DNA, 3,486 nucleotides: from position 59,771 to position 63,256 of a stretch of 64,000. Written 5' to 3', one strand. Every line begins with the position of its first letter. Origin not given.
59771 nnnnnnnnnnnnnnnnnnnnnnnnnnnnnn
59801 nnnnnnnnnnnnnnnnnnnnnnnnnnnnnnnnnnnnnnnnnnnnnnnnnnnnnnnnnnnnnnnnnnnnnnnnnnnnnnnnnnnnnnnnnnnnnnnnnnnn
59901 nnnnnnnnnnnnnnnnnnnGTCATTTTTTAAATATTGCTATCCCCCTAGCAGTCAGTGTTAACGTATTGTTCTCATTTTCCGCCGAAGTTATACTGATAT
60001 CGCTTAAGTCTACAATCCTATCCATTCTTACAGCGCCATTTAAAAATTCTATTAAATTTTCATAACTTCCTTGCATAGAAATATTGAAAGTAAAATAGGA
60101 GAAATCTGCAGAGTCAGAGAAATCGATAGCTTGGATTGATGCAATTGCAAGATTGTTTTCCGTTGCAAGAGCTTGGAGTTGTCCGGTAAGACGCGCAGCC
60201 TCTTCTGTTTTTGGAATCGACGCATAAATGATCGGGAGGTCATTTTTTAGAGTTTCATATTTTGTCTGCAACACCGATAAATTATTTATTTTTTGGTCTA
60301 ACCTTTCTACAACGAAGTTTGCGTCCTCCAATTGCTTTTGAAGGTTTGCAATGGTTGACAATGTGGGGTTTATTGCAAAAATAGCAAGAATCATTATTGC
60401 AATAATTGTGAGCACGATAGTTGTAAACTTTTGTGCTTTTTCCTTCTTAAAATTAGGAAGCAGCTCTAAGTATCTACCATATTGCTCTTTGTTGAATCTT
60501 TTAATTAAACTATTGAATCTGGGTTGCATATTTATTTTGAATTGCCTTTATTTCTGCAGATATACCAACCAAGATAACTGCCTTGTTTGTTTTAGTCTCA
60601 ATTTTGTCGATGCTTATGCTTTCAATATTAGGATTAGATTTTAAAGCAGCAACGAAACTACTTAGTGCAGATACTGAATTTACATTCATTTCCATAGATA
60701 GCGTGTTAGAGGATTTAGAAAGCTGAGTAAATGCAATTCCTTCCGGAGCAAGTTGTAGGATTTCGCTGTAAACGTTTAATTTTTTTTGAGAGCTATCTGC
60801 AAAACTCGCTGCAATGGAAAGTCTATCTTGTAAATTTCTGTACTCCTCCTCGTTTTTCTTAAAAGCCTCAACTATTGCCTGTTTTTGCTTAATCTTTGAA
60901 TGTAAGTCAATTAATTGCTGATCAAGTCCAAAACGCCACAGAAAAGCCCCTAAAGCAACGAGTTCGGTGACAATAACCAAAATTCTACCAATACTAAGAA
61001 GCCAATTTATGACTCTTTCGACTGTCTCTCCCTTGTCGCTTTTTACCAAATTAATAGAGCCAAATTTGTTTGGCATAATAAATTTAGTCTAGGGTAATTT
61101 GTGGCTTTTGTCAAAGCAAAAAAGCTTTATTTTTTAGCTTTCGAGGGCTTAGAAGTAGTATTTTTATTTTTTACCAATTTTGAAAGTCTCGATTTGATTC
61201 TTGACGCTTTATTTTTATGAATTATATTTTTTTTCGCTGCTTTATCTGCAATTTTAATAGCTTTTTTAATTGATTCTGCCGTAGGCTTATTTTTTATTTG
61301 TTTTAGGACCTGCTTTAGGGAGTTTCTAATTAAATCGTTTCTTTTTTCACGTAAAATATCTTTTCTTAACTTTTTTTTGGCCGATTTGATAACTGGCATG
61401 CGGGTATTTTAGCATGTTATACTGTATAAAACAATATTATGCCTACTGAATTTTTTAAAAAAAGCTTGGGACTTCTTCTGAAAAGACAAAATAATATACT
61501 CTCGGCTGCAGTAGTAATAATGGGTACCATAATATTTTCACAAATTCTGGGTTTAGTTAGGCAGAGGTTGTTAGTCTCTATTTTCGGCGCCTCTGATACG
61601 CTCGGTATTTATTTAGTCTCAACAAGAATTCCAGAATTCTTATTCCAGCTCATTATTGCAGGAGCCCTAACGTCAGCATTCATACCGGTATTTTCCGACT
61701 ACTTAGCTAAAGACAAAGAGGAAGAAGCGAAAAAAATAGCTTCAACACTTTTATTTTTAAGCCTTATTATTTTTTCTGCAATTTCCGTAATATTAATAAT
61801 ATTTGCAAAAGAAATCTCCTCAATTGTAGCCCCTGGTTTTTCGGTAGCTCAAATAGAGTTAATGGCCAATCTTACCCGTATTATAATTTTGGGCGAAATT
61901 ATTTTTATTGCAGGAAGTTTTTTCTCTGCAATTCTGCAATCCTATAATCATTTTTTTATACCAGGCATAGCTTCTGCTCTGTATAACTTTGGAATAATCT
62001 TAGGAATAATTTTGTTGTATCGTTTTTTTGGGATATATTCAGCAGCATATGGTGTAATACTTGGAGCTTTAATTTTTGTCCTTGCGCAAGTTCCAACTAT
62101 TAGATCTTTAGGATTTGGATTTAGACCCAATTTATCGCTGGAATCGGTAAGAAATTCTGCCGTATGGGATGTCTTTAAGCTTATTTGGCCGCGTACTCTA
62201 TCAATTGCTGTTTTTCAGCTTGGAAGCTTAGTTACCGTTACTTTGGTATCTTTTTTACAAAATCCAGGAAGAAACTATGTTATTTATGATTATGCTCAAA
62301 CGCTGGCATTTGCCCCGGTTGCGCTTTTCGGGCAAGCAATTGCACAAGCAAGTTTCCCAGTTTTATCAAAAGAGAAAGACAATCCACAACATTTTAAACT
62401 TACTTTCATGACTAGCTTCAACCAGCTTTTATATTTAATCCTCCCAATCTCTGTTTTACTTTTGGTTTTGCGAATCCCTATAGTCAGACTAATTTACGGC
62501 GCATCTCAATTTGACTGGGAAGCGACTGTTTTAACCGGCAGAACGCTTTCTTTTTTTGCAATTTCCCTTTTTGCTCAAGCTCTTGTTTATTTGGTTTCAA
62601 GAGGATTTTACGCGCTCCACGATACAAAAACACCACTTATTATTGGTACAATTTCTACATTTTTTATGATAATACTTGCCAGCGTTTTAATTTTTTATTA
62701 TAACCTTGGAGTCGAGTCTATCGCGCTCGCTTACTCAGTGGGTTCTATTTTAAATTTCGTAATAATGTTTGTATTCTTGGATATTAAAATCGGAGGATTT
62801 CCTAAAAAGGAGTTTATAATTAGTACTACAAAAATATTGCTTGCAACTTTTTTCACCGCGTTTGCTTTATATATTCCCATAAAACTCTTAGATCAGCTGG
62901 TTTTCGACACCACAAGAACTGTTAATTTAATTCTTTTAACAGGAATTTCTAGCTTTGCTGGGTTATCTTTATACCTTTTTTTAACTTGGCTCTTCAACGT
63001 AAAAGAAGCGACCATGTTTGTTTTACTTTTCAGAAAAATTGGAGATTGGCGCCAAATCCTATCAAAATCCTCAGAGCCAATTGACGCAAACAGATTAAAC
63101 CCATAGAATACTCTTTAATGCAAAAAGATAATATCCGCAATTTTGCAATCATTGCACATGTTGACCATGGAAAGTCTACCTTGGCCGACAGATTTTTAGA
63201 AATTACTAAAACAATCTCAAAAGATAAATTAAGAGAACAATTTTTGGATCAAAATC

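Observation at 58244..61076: pilN/pilO-like operon ending in a large surface protein with a LAPTG cell-wall-sorting-type signal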

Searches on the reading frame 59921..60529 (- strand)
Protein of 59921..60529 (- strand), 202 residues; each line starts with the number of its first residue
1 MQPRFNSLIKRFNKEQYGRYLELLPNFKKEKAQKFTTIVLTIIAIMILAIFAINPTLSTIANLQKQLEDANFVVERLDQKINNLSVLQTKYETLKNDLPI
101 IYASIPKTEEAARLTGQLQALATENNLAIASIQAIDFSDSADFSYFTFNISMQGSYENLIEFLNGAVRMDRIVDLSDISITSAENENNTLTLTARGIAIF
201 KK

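Call 3: search_protein_families(library=pfam, proteins=[window:59921-60529:-], max_evalue=0.1)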
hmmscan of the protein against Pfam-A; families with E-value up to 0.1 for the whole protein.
window:59921-60529:- (202 aa): 5 families
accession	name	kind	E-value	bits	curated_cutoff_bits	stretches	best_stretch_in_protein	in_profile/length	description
PF04350.18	PilO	-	8.3e-17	62.1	22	1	61-194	2-136/145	Pilus assembly protein, PilO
PF10741.14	T2SSM_b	-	0.00015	22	21.7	1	108-165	13-70/111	Type II secretion system (T2SS), protein M subtype b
PF05659.16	RPW8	-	0.013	15.6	30.4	1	36-95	27-86/139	Arabidopsis broad-spectrum mildew resistance protein RPW8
PF04977.20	DivIC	-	0.049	13.9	28.9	0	42-90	1-49/80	Septum formation initiator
PF24627.1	PUMA_CC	-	0.089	13.2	30.1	0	59-84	44-69/74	PUMA coiled-coil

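Call 4: search_protein_families(library=ncbifam, proteins=[window:59921-60529:-], max_evalue=1)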
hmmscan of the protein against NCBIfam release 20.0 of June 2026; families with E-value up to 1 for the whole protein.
window:59921-60529:- (202 aa): 3 families
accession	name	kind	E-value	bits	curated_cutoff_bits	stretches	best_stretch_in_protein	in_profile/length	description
NF040576.1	T2SS_GspM_XpsM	equivalog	1.5e-09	37.8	60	1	38-164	5-134/180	type II secretion system protein GspM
NF011041.0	PRK14471.1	equivalog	0.03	14.3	200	1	35-86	12-63/164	F0F1 ATP synthase subunit B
NF006423.0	PRK08674.1-2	equivalog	0.034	13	254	1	51-119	137-203/317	bifunctional phosphoglucose/phosphomannose isomerase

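Call 47: search_solved_structures(query=window:59921-60529:-, max_evalue=1)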
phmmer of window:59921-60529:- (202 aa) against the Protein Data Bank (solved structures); distinct sequences matched with E-value up to 1: 5.
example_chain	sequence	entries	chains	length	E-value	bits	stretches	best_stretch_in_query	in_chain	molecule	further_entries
3jc8_Oa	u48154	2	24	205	0.00021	24.2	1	32-193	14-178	PilO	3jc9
2rjz_A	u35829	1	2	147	0.35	13.7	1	84-182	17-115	PilO protein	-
8j0p_A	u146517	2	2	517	0.64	12.8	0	99-188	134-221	Chitin binding SusD-like protein | SusD-like protein AqSusD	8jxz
5uvr_A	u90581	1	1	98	0.8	12.5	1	146-182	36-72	PilO protein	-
5ted_B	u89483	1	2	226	0.85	12.4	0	110-150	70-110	Lmo0488 protein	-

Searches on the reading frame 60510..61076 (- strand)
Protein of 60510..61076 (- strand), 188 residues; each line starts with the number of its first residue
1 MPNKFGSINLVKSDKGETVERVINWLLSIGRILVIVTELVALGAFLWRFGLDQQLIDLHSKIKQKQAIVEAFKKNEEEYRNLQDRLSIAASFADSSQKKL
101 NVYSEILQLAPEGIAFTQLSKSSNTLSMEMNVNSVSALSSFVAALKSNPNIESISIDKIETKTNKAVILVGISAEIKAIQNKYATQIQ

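Call 3: search_protein_families(library=pfam, proteins=[window:60510-61076:-], max_evalue=0.1)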
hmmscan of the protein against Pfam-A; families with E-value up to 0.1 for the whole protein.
window:60510-61076:- (188 aa): 1 family
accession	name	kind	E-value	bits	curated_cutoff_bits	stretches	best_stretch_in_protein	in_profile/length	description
PF05137.18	PilN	-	4.2e-06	27.2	22.8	1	103-164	3-64/78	Fimbrial assembly protein (PilN)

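Call 4: search_protein_families(library=ncbifam, proteins=[window:60510-61076:-], max_evalue=1)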
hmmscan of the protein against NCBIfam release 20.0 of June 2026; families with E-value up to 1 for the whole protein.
window:60510-61076:- (188 aa): 2 families
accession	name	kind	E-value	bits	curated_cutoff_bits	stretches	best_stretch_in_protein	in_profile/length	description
TIGR02519.1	pilus_MshL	equivalog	0.0043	16.1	250.2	1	92-174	61-144/290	pilus (MSHA type) biogenesis protein MshL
TIGR01426.2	MGT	subfamily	0.03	13.3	260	1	35-186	15-169/393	macrolide family glycosyltransferase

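Call 48: search_solved_structures(query=window:60510-61076:-, max_evalue=1)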
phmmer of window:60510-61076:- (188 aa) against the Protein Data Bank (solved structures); distinct sequences matched with E-value up to 1: 1.
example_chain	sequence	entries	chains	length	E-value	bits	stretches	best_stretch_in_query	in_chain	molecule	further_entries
1qr4_A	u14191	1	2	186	0.19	14.7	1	88-179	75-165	PROTEIN (TENASCIN)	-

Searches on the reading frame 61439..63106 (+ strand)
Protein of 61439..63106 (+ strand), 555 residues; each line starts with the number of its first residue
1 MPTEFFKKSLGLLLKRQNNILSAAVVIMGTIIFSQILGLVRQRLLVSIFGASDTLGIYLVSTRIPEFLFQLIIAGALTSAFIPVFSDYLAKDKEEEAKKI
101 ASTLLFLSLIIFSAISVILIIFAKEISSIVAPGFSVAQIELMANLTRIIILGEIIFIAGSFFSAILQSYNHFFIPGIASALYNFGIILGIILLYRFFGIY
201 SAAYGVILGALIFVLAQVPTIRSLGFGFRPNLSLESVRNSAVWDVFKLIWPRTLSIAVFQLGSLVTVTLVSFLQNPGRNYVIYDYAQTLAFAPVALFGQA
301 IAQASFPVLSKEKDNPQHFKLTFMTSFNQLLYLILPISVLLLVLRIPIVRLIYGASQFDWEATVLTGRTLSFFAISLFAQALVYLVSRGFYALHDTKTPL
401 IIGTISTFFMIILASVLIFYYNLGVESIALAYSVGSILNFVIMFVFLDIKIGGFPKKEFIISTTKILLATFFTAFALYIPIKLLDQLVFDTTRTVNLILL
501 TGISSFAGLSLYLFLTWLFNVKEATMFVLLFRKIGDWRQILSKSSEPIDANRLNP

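Call 3: search_protein_families(library=pfam, proteins=[window:61439-63106:+], max_evalue=0.1)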
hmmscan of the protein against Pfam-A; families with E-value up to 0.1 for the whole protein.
window:61439-63106:+ (555 aa): 3 families
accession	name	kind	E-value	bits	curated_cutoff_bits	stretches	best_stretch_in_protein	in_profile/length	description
PF03023.19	MurJ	-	7.6e-74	249.4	27.4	1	46-483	2-435/451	Lipid II flippase MurJ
PF13440.11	Polysacc_synt_3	-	1e-13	51.6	23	2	96-356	41-287/293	Polysaccharide biosynthesis protein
PF01554.23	MatE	-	1e-06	29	24.9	2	44-181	18-150/161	MatE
